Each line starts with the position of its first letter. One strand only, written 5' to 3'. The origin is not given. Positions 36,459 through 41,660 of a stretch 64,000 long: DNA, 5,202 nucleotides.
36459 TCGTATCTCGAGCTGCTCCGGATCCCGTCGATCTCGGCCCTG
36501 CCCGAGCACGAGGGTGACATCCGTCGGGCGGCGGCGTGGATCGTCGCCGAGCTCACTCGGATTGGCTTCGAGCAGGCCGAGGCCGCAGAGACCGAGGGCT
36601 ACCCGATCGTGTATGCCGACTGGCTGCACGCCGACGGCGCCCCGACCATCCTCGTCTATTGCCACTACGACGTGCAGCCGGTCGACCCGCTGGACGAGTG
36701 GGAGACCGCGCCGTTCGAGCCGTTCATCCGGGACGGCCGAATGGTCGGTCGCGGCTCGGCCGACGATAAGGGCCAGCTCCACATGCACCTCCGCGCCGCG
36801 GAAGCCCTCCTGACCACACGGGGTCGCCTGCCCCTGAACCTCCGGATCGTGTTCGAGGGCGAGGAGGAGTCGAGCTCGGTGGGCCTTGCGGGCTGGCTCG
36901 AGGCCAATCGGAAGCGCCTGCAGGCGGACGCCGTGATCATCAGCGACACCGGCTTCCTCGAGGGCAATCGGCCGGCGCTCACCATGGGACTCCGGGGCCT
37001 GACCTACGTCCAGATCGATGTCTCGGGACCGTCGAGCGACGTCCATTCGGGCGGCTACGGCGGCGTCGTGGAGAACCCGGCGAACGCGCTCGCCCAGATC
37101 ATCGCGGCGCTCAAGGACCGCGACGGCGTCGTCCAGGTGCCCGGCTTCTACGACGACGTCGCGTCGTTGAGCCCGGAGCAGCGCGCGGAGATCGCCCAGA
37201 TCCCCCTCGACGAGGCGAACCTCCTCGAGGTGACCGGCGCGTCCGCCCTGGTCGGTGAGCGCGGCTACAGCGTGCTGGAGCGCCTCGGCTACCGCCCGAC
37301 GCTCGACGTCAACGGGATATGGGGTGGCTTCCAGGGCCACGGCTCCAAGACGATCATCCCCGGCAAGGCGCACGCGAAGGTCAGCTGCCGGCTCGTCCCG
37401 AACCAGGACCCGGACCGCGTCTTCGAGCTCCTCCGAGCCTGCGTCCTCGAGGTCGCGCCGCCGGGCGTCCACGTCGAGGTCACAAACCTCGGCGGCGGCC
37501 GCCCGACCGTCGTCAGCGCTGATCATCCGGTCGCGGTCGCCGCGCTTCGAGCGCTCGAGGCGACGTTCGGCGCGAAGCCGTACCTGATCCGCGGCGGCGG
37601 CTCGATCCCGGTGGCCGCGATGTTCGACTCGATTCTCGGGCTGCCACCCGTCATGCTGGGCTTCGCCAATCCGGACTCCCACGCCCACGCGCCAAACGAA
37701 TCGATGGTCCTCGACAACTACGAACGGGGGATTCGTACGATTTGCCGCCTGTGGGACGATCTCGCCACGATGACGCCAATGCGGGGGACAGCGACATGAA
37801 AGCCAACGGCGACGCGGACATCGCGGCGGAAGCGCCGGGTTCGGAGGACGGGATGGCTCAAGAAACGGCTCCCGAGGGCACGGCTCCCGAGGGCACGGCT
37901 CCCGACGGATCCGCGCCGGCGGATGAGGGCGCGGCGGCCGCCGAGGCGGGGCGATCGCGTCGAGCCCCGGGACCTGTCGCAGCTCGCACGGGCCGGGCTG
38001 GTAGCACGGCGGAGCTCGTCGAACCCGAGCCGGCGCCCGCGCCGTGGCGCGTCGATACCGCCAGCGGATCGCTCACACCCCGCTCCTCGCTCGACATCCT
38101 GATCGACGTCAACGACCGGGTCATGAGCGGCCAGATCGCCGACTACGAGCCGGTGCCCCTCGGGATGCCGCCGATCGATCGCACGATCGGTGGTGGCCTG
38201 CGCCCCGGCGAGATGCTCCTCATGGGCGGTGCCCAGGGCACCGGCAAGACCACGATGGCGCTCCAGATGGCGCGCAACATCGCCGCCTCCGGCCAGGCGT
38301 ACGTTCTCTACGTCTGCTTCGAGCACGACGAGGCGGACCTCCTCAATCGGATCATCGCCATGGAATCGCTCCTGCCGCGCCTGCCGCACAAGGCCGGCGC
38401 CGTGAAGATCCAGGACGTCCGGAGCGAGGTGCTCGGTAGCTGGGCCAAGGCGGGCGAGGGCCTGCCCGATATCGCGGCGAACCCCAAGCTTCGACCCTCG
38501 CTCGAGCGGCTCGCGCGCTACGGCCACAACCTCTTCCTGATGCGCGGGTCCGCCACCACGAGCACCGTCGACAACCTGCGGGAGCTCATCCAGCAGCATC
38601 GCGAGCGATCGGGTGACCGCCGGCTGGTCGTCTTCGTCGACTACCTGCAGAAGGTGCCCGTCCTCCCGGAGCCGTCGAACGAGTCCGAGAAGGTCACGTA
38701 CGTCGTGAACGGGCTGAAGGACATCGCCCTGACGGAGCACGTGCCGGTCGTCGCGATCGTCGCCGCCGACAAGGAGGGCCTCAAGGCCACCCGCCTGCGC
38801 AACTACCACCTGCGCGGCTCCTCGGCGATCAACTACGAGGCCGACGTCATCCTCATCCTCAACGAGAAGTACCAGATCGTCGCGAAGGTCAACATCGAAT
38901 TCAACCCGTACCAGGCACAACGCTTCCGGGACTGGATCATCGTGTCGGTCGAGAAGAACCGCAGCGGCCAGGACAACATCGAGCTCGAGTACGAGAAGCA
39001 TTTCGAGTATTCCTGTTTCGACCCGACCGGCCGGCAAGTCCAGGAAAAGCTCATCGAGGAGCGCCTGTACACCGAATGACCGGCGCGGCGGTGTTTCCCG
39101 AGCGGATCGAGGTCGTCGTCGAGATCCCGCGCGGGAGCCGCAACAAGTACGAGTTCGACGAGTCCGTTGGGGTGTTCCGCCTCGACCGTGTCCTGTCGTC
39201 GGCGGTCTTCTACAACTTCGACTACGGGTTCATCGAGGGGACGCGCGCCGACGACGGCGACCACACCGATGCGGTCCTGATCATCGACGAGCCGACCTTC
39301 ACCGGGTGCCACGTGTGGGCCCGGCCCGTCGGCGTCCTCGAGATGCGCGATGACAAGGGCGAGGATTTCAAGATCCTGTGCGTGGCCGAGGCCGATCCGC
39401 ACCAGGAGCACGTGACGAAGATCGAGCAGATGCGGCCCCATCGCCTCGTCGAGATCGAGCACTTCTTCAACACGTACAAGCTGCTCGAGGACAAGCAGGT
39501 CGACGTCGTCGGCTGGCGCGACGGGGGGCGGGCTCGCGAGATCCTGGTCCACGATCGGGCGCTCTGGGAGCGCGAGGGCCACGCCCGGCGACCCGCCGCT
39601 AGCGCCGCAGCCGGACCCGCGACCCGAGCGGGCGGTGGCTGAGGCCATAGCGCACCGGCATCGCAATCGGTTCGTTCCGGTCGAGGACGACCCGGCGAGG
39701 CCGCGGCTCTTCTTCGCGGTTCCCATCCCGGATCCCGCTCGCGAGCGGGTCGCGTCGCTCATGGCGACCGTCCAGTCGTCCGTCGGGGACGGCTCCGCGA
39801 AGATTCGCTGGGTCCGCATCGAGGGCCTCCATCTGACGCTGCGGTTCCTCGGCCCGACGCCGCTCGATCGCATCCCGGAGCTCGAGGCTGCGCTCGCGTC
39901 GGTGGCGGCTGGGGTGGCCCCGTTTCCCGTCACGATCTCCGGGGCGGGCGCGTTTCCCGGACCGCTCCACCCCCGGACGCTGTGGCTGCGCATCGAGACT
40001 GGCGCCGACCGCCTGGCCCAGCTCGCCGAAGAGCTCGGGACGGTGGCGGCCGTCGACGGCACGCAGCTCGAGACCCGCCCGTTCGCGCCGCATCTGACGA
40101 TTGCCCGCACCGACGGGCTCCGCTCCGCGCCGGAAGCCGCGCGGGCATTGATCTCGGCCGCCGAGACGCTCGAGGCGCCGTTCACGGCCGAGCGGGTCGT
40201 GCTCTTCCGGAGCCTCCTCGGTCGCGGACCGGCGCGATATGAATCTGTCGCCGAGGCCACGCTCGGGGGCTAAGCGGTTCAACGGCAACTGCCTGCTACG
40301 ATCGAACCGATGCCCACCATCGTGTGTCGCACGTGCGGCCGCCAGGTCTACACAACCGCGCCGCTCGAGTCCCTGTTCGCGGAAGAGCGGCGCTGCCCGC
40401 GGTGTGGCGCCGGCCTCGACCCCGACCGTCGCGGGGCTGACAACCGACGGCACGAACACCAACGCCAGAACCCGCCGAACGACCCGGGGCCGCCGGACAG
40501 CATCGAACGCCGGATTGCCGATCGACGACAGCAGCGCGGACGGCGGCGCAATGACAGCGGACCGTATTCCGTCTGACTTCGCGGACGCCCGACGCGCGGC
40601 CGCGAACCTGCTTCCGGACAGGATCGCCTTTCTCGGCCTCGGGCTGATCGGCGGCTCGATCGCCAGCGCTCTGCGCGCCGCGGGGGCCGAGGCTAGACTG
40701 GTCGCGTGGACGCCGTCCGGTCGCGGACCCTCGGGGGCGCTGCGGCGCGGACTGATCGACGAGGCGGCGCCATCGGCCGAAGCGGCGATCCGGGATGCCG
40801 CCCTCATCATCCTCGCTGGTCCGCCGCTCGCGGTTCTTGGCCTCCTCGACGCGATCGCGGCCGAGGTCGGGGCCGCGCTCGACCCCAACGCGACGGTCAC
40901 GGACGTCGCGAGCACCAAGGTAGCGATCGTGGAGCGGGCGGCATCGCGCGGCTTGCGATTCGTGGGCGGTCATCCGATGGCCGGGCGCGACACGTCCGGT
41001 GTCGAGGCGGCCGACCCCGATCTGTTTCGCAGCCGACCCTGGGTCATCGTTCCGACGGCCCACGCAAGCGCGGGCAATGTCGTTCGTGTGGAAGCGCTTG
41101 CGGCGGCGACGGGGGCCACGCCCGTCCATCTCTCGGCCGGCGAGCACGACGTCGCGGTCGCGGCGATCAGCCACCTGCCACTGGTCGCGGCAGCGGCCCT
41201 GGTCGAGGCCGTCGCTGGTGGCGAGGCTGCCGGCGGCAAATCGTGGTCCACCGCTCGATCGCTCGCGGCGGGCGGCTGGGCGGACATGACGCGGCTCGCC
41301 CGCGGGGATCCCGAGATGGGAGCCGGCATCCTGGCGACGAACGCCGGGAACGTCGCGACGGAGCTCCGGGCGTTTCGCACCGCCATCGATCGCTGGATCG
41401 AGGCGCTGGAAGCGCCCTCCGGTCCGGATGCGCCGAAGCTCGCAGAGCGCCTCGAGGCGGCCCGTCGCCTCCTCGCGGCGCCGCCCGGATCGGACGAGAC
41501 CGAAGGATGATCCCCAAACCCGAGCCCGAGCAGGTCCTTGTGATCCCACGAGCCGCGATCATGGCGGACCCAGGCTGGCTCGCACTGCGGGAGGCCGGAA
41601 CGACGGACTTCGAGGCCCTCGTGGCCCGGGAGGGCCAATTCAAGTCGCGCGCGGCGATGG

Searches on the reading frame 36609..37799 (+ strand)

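Call 66: search_protein_families(library=pfam, proteins=[window:36609-37799:+], max_evalue=0.0001)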
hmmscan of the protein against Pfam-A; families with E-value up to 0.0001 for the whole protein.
window:36609-37799:+ (396 aa): 2 families
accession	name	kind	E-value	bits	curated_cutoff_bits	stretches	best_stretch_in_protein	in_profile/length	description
PF01546.33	Peptidase_M20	-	2.4e-34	119.5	24.6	1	15-382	1-204/206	Peptidase family M20/M25/M40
PF07687.19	M20_dimer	-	3.2e-18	66.1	21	1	127-285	2-105/107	Peptidase dimerisation domain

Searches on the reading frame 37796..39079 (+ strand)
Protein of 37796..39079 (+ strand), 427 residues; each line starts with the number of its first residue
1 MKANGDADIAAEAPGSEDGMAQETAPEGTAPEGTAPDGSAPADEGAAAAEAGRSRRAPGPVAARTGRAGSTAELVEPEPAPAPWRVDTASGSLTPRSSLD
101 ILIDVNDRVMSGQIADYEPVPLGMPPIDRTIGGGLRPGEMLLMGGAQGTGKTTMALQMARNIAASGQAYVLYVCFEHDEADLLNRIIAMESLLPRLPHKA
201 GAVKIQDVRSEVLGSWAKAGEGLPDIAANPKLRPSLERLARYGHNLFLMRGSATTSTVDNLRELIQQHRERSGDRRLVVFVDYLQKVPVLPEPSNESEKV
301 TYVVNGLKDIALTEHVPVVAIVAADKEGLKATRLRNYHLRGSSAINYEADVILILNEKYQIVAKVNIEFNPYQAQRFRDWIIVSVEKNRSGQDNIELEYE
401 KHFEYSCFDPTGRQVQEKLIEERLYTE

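Call 66: search_protein_families(library=pfam, proteins=[window:37796-39079:+], max_evalue=0.0001)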
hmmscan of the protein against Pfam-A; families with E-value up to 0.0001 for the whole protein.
window:37796-39079:+ (427 aa): 4 families
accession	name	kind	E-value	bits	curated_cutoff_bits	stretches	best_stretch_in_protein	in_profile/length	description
PF03796.21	DnaB_C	-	1.7e-23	83.7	27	1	121-403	3-250/255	DnaB-like helicase C terminal domain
PF13481.12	AAA_25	-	1.1e-09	38.7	27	1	125-321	20-187/195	AAA domain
PF06745.19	ATPase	-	5.4e-09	36.2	26.6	1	120-211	1-91/231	KaiC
PF13191.12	AAA_16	-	3.3e-06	28.1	32.6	1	137-286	24-143/167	AAA ATPase domain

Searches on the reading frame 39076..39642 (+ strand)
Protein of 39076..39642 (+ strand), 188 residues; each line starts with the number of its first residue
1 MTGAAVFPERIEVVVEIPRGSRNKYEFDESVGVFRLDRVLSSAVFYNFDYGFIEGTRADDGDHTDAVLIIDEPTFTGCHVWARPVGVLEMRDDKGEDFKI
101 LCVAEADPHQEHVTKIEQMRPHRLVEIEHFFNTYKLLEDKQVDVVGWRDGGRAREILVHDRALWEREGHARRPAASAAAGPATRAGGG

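Call 66: search_protein_families(library=pfam, proteins=[window:39076-39642:+], max_evalue=0.0001)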
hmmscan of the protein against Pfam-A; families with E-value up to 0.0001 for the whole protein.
window:39076-39642:+ (188 aa): 1 family
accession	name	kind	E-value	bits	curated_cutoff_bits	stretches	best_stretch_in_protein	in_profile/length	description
PF00719.24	Pyrophosphatase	-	3.9e-47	160.3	23.5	1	13-161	1-149/153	Inorganic pyrophosphatase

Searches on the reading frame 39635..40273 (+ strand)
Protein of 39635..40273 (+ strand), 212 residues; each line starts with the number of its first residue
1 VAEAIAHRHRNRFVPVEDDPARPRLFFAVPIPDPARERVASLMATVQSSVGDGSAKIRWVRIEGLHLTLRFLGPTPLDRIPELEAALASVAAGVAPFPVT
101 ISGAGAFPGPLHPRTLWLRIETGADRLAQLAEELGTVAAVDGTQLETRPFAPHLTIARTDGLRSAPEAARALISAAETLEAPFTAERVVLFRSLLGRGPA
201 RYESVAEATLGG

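Call 67: search_protein_families(library=pfam, proteins=[window:39635-40273:+], max_evalue=0.0001)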
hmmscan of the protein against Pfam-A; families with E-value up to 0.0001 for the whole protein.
window:39635-40273:+ (212 aa): 2 families
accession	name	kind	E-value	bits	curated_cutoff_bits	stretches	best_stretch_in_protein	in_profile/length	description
PF02834.22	LigT_PEase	-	6e-27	94.1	23.3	2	29-117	1-87/87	LigT like Phosphoesterase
PF13563.12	2_5_RNA_ligase2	-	3.6e-20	73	27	1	63-193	24-148/152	2'-5' RNA ligase superfamily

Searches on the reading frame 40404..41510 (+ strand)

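Call 67: search_protein_families(library=pfam, proteins=[window:40404-41510:+], max_evalue=0.0001)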
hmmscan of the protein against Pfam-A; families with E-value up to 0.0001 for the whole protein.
window:40404-41510:+ (368 aa): 3 families
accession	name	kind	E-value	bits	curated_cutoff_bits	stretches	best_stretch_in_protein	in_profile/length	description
PF02153.23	PDH_N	-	4.6e-24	85.1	26.5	1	86-238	1-150/154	Prephenate dehydrogenase, nucleotide-binding domain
PF20463.3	PDH_C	-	3.6e-17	63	22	1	245-348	2-98/102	Prephenate dehydrogenase, dimerization domain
PF03807.23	F420_oxidored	-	5.1e-05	24.2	21.6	1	73-151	1-79/94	NADP oxidoreductase coenzyme F420-dependent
